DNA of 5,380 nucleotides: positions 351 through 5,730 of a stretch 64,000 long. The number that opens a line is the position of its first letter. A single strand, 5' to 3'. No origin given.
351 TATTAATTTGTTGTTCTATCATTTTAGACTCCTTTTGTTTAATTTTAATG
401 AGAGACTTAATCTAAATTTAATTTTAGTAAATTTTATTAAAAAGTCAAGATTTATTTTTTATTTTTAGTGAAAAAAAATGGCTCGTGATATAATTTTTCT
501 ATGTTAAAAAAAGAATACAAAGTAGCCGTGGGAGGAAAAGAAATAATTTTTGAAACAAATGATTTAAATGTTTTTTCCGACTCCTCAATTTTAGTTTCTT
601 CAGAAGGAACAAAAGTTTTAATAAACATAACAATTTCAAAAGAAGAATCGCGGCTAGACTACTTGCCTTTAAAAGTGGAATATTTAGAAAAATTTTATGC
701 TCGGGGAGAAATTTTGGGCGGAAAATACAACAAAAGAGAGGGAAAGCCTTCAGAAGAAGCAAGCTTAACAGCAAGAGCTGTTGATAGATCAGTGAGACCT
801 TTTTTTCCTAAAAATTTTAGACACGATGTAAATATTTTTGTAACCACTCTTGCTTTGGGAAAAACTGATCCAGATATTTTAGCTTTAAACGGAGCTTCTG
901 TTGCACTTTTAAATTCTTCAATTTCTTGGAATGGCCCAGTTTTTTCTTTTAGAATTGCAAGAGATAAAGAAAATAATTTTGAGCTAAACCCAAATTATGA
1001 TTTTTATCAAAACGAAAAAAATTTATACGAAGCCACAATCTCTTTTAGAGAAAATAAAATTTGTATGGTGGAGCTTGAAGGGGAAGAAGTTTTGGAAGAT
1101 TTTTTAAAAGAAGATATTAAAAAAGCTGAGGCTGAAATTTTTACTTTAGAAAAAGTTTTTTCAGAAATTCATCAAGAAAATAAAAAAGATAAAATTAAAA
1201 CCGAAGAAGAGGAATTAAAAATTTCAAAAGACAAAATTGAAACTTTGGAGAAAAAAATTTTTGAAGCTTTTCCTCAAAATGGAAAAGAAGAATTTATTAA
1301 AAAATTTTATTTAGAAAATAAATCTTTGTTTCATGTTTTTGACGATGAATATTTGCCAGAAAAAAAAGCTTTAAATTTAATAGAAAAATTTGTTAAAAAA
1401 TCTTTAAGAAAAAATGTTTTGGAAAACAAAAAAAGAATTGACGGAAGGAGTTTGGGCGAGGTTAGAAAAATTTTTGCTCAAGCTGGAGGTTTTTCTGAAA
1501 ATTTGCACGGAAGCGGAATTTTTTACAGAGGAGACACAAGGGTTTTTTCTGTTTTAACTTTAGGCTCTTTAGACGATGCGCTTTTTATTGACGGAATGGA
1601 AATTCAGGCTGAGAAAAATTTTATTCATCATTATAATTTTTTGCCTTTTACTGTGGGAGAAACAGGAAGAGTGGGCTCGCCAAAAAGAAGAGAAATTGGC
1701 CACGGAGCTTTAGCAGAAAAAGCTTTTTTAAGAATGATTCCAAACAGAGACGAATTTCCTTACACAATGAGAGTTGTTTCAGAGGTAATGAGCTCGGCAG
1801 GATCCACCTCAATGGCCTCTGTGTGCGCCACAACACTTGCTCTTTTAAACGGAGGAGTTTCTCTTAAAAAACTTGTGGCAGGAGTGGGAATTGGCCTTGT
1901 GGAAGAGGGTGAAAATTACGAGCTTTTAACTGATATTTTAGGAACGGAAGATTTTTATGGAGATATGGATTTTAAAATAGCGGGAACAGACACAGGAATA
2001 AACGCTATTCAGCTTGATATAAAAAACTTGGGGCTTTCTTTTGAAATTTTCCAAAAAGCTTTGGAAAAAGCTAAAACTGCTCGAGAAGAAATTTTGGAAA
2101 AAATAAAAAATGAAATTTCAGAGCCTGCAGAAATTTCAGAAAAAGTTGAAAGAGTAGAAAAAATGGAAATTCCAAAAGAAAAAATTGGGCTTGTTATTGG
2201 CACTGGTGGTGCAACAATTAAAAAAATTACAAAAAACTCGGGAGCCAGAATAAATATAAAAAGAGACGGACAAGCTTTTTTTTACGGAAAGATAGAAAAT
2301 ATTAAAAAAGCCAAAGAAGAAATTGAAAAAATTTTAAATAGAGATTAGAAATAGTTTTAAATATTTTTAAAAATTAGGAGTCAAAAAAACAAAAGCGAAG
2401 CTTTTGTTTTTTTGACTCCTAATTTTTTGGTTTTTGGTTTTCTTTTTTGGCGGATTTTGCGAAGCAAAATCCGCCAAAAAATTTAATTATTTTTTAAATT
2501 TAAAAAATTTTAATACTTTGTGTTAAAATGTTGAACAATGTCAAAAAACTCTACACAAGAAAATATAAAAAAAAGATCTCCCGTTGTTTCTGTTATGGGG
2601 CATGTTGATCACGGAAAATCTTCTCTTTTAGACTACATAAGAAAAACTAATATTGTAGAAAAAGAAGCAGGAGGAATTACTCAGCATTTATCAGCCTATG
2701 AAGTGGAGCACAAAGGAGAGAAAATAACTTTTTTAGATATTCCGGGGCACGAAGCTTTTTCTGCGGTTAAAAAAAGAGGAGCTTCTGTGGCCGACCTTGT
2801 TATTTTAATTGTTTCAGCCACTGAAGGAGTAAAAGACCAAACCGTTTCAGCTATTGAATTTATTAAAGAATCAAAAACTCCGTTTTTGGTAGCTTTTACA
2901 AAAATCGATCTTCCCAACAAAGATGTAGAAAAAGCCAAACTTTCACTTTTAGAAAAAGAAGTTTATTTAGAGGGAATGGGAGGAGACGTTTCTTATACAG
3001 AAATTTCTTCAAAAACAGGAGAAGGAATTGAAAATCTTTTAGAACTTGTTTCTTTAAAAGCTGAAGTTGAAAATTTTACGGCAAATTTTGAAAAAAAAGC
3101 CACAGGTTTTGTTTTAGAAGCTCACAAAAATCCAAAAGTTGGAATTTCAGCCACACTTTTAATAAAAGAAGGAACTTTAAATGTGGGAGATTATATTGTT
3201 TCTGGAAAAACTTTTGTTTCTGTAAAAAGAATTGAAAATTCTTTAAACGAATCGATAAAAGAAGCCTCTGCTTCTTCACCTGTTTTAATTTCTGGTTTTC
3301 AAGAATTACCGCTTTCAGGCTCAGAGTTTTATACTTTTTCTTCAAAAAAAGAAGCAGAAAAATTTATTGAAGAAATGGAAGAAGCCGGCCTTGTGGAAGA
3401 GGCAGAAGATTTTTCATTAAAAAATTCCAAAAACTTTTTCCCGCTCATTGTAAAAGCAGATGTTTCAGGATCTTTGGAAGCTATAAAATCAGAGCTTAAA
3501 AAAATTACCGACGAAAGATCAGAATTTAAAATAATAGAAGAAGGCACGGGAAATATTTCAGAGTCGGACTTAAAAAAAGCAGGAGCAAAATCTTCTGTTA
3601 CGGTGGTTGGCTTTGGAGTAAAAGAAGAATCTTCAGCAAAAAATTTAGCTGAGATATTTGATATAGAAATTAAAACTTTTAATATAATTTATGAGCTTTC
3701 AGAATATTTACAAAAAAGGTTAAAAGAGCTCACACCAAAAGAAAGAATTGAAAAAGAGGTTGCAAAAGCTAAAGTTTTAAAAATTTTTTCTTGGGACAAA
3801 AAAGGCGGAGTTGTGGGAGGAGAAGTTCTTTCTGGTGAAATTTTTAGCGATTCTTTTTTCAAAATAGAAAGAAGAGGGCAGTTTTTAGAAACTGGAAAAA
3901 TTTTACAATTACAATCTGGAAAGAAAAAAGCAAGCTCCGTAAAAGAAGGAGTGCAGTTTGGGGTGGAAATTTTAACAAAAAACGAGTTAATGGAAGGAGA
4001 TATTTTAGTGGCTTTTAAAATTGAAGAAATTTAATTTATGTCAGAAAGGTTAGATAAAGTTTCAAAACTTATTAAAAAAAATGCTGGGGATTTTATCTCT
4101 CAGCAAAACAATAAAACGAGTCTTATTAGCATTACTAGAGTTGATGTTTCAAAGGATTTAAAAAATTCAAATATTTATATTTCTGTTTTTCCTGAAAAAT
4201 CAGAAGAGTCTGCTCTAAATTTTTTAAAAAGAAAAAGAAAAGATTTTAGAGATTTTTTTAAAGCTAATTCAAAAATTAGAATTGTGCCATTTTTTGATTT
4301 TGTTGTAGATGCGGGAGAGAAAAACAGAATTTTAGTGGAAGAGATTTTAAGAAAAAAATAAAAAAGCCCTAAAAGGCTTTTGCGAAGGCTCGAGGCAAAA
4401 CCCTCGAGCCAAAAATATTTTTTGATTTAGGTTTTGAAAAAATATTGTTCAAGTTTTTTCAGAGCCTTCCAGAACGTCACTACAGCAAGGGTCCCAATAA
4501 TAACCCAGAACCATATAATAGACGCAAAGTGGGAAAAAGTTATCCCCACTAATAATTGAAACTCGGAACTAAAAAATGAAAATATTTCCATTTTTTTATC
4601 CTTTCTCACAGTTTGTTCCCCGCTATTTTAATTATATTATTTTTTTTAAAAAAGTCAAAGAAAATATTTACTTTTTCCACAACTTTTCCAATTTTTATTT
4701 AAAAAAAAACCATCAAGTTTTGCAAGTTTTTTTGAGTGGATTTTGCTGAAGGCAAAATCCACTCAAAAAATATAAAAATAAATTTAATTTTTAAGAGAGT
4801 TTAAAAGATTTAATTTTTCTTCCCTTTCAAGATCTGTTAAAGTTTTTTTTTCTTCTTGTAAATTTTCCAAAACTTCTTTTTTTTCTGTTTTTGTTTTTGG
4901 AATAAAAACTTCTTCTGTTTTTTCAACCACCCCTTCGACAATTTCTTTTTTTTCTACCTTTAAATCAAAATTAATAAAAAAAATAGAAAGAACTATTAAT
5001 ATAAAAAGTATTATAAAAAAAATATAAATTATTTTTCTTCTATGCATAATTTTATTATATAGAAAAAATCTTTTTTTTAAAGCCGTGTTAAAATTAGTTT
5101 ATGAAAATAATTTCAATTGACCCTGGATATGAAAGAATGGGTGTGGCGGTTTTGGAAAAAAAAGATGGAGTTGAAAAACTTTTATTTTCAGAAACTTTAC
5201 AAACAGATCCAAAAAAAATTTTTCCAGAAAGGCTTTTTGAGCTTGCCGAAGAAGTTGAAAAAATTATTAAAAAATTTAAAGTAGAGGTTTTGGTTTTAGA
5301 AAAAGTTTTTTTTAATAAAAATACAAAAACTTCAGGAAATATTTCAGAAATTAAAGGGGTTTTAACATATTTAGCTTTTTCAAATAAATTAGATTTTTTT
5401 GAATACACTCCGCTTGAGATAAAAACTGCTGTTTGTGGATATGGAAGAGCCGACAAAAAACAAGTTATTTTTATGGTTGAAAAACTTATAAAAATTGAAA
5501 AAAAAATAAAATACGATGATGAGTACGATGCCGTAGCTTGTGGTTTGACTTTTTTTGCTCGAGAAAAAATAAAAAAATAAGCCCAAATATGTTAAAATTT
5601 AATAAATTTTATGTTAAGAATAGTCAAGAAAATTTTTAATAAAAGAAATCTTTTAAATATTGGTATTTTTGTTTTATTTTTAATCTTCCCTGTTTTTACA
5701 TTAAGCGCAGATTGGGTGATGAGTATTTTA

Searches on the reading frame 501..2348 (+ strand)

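Call 8: search_protein_families(library=pfam, proteins=[window:501-2348:+], max_evalue=0.001)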
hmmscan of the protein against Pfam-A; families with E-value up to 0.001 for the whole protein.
window:501-2348:+ (615 aa): 3 families
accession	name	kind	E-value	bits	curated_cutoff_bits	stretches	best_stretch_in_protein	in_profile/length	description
PF01138.27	RNase_PH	-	5.9e-40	137.1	25.5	2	320-453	1-129/130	3' exoribonuclease family, domain 1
PF00013.35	KH_1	-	1.5e-12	47.5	21.5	1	553-610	2-66/66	KH domain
PF03726.19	PNPase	-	0.00011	23.1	24.6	1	247-317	8-81/81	Polyribonucleotide nucleotidyltransferase, RNA binding domain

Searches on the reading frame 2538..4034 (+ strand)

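Call 8: search_protein_families(library=pfam, proteins=[window:2538-4034:+], max_evalue=0.001)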
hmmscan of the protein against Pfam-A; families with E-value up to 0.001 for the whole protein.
window:2538-4034:+ (498 aa): 6 families
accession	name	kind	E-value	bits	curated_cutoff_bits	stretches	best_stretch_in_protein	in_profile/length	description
PF00009.33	GTP_EFTU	-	5.8e-31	108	26.5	1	14-172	3-183/188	Elongation factor Tu GTP binding domain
PF11987.13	IF-2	-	1.4e-24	86.7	27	1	289-390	16-115/117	Translation-initiation factor 2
PF22042.2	EF-G_D2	-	1.5e-14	54.3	27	1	187-266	1-83/84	Elongation factor G domain 2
PF01926.29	MMR_HSR1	-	3.3e-12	47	21.9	1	17-122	2-113/113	50S ribosome-binding GTPase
PF00071.28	Ras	-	1.1e-05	25.5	21.6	1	19-171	4-156/162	Ras family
PF03193.22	RsgA_GTPase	-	0.00094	19.5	30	0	82-172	20-105/174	RsgA GTPase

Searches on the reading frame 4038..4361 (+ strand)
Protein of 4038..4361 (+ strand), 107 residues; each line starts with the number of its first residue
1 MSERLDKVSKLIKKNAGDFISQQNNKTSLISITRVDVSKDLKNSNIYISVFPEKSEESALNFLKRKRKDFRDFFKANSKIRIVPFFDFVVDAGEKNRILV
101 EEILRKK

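Call 17: search_protein_families(library=ncbifam, proteins=[window:4038-4361:+], max_evalue=0.01)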
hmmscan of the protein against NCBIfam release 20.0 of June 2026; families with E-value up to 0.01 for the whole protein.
window:4038-4361:+ (107 aa): 7 families
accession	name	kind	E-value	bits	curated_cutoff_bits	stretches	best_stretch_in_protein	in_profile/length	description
TIGR00082.1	rbfA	equivalog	2.9e-11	43.9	51.15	1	3-104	4-109/115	30S ribosome-binding factor RbfA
NF010390.0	PRK13817.1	equivalog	6.7e-08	33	236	1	1-93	1-95/119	ribosome-binding factor A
NF001802.0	PRK00521.2-5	equivalog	1.9e-07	30.9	142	1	25-106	44-125/144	30S ribosome-binding factor RbfA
NF010388.0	PRK13815.1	equivalog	1.1e-05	25.4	167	1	1-105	1-108/122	ribosome-binding factor A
NF001799.0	PRK00521.2-2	equivalog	0.00041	20.5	151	1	29-106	41-119/120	30S ribosome-binding factor RbfA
NF001806.0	PRK00521.3-4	equivalog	0.0013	19.2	136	1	25-104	28-109/118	30S ribosome-binding factor RbfA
NF010389.0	PRK13816.1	equivalog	0.0034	17.3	196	1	1-57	1-60/131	ribosome-binding factor A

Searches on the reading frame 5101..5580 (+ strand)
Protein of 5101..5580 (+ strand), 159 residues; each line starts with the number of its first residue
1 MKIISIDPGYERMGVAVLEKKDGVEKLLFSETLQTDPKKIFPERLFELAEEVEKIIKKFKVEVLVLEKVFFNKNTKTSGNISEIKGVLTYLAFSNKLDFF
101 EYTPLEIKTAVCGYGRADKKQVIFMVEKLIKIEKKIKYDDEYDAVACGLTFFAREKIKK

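Call 17: search_protein_families(library=ncbifam, proteins=[window:5101-5580:+], max_evalue=0.01)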
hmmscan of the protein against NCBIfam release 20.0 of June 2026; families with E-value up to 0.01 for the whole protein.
window:5101-5580:+ (159 aa): 2 families
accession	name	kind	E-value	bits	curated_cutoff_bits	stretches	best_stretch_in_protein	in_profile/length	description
NF000711.0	PRK00039.2-1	equivalog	4e-39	134.1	163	1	1-156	1-156/161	crossover junction endodeoxyribonuclease RuvC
TIGR00228.1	ruvC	equivalog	7.9e-30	103.8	100.65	1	3-154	1-150/156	crossover junction endodeoxyribonuclease RuvC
